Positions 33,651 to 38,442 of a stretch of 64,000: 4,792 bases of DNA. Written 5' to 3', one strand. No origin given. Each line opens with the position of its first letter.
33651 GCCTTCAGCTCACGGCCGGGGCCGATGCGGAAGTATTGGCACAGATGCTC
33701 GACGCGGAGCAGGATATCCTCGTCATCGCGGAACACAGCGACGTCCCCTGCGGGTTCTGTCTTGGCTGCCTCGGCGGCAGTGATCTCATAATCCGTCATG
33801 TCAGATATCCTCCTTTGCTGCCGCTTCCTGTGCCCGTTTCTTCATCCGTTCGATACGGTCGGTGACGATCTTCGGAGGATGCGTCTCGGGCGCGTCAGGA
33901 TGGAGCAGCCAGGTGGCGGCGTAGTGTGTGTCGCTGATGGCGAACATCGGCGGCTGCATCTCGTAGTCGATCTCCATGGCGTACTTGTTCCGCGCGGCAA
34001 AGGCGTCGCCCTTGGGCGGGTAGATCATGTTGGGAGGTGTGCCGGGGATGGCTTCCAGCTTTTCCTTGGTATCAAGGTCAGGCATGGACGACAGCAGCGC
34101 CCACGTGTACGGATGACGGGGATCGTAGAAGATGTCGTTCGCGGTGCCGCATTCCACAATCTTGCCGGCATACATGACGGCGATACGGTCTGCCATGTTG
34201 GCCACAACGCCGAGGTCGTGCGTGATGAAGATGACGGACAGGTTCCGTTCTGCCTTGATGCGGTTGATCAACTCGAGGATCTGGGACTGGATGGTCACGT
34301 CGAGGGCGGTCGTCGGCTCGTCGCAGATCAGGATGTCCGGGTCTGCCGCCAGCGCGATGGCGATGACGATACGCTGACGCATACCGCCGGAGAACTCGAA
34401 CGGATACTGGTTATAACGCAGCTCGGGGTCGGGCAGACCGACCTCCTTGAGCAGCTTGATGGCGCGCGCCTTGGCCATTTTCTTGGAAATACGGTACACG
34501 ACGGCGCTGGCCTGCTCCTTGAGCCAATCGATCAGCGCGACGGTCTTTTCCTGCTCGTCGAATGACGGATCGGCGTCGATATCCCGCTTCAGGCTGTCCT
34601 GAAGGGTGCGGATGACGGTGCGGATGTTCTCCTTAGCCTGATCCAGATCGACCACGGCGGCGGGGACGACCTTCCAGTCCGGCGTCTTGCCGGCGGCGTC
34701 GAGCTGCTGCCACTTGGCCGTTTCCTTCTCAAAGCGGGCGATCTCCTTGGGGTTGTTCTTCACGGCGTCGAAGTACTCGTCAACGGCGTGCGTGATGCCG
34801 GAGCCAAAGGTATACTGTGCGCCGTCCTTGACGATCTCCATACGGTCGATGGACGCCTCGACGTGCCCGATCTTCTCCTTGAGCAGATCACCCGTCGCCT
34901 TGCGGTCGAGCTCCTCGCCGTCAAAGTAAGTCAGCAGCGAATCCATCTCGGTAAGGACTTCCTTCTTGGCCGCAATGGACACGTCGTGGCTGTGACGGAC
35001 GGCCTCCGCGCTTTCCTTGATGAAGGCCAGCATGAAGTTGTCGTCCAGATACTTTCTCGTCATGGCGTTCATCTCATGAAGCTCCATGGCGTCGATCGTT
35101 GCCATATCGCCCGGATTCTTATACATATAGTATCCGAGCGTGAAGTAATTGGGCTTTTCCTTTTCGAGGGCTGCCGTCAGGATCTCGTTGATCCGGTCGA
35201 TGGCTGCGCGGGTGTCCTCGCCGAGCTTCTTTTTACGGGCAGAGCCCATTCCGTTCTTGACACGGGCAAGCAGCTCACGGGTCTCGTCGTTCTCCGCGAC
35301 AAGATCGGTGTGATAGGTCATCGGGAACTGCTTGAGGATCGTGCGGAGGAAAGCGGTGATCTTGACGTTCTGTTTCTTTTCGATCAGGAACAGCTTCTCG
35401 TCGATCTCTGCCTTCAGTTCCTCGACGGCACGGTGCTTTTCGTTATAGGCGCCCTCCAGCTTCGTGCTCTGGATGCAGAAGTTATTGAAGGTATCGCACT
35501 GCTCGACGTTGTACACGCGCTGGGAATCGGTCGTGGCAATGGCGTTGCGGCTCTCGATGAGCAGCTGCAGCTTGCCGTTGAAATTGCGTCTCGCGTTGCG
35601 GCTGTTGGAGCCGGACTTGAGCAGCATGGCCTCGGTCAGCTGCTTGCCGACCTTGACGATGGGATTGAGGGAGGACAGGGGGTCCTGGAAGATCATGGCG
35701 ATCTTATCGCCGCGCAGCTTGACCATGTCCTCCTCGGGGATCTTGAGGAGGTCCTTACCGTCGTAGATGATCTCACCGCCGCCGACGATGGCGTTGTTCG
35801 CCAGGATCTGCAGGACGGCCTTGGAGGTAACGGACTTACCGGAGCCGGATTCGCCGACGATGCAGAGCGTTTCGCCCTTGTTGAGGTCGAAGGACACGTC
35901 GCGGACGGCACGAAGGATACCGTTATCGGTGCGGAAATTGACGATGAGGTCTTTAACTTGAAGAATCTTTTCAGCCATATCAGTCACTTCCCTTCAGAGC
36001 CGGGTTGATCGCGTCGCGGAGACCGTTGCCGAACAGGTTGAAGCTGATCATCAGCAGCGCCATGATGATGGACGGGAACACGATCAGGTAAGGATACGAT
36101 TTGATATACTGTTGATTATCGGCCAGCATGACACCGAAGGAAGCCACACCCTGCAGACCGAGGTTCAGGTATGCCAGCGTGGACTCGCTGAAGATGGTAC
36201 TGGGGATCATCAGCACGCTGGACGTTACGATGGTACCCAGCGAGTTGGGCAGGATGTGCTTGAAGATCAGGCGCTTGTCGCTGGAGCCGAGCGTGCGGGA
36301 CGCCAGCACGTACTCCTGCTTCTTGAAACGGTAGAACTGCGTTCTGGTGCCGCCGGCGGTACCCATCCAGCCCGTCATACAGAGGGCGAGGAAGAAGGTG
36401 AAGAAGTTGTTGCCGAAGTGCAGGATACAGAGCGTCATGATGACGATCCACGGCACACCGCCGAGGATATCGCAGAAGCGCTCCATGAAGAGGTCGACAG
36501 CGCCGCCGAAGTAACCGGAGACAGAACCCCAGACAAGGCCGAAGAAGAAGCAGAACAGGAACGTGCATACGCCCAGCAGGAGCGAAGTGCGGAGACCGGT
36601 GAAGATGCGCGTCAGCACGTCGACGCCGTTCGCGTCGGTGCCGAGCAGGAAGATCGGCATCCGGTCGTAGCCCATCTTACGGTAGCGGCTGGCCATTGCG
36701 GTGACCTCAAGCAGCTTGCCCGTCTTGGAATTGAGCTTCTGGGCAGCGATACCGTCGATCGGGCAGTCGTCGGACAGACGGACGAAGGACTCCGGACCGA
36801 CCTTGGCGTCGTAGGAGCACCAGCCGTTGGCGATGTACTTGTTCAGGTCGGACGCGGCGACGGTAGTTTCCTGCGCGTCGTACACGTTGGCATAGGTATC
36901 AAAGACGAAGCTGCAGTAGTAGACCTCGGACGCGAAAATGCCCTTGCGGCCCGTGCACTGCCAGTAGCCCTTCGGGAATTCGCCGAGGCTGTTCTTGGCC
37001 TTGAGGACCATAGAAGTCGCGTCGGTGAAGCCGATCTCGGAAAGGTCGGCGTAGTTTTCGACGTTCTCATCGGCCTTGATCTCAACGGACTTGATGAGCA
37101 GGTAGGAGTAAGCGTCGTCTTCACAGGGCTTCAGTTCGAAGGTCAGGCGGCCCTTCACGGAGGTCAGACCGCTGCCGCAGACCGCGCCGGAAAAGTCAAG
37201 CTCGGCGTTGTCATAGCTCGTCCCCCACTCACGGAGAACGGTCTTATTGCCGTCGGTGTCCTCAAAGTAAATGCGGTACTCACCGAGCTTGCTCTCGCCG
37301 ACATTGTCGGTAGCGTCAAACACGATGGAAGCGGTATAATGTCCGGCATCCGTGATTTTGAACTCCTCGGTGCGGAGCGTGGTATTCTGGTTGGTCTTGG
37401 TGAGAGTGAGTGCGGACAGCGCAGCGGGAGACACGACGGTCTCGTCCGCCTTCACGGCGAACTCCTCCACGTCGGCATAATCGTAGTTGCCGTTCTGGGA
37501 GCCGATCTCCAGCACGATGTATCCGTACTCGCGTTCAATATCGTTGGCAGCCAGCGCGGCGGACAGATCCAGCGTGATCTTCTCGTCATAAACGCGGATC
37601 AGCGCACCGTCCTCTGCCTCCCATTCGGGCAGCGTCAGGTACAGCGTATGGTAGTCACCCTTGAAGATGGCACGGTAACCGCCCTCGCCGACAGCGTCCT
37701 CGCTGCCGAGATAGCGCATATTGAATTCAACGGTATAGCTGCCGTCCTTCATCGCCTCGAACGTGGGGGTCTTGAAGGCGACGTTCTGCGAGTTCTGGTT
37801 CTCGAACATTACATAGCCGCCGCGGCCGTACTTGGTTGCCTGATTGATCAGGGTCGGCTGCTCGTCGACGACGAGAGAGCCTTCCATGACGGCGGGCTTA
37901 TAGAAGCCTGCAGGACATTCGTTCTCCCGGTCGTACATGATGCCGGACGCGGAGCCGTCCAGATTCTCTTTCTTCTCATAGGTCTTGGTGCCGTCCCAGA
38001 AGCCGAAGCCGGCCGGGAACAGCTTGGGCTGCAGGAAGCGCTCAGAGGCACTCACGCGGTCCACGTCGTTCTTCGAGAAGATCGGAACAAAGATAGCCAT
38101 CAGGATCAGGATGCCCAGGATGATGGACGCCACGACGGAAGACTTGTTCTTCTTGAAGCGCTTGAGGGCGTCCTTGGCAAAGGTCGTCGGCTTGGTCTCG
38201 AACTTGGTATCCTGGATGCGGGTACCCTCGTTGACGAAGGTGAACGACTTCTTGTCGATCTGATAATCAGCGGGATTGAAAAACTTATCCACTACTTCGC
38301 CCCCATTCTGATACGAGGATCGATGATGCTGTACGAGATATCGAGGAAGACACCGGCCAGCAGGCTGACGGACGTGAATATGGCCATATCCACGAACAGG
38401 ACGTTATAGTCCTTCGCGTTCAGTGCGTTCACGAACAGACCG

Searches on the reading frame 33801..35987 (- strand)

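Call 19: search_protein_families(library=pfam, proteins=[window:33801-35987:-], max_evalue=0.001)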
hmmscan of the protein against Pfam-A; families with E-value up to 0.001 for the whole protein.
window:33801-35987:- (728 aa): 5 families
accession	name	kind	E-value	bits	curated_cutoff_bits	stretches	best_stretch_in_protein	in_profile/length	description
PF00005.33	ABC_tran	-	1.8e-25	90.6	25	2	29-129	2-80/137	ABC transporter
PF08352.17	oligo_HPY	-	9e-15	55.3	27.1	1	611-672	1-63/65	Oligopeptide/dipeptide transporter, C-terminal region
PF13304.12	AAA_21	-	3e-10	41.1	27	1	493-595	220-303/304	AAA domain, putative AbiEii toxin, Type IV TA system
PF02463.25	SMC_N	-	3.3e-05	23.9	40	0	355-606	113-213/220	RecF/RecN/SMC N terminal domain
PF13401.12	AAA_22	-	5.5e-05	23.9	27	0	41-65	8-32/130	AAA domain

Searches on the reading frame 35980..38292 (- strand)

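Call 19: search_protein_families(library=pfam, proteins=[window:35980-38292:-], max_evalue=0.001)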
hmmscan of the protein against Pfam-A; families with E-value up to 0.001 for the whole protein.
window:35980-38292:- (770 aa): 2 families
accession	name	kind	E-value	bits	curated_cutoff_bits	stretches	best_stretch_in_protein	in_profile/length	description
PF00528.27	BPD_transp_1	-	5.1e-25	88.7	26.4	1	585-767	1-183/184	Binding-protein-dependent transport system inner membrane component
PF12911.12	OppC_N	-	5.7e-12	45.8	23.9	1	37-85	1-49/53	N-terminal TM domain of oligopeptide transport permease C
